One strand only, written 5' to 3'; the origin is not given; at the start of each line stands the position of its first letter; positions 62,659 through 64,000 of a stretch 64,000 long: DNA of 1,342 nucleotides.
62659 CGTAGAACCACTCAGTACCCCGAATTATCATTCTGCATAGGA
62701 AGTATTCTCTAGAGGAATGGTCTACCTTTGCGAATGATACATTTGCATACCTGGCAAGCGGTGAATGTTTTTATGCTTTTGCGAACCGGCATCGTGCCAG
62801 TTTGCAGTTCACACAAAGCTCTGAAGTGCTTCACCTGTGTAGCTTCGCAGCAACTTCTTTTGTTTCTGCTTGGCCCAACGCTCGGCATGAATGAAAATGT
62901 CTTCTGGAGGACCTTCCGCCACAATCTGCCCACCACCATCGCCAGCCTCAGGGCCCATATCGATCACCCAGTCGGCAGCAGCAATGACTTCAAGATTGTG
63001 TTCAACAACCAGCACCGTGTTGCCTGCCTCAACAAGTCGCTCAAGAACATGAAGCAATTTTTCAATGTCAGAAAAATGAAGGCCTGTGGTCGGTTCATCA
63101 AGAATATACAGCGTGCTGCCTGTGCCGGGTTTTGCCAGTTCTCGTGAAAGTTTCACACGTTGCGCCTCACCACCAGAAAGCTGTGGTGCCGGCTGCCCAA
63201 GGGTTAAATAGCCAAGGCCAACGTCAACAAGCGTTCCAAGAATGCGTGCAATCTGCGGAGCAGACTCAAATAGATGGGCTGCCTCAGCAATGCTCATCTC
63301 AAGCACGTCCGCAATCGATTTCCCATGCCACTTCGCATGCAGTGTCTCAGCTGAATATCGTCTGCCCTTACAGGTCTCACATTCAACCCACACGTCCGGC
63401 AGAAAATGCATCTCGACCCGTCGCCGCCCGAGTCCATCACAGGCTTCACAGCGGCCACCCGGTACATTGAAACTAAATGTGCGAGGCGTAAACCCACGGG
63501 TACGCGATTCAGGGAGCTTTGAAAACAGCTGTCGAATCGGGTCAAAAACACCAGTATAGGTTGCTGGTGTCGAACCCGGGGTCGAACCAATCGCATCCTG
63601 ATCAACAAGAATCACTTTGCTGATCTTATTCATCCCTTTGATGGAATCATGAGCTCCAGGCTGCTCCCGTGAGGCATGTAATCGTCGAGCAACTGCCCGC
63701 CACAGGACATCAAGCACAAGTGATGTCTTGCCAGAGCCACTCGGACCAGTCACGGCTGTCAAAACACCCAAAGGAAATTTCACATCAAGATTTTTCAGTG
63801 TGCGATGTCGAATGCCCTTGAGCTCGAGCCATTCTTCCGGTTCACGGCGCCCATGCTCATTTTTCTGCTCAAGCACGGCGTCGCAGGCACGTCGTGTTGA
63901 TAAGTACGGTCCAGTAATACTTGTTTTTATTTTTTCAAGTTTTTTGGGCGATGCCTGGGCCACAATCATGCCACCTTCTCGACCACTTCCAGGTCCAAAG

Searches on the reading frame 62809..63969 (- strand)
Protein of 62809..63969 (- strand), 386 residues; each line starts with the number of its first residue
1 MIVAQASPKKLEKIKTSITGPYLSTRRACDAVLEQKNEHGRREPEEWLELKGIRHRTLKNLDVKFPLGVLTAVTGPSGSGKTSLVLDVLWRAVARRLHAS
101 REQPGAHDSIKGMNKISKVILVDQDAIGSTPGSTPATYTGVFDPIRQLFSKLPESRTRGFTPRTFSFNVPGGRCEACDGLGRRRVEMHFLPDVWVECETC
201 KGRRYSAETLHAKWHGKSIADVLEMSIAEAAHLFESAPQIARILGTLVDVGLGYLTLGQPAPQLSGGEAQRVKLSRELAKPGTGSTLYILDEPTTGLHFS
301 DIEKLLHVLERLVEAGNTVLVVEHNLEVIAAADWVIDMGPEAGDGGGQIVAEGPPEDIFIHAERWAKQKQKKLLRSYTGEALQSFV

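Call 53: search_protein_families(library=pfam, proteins=[window:62809-63969:-], max_evalue=0.001)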
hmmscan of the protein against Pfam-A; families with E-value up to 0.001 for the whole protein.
window:62809-63969:- (386 aa): 3 families
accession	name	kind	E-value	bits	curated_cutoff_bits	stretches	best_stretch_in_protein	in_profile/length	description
PF00005.33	ABC_tran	-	2e-10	41.8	25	1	230-295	79-137/137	ABC transporter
PF13304.12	AAA_21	-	7.2e-07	30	27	0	279-329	253-303/304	AAA domain, putative AbiEii toxin, Type IV TA system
PF02463.25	SMC_N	-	1.7e-05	24.8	40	0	263-338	136-211/220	RecF/RecN/SMC N terminal domain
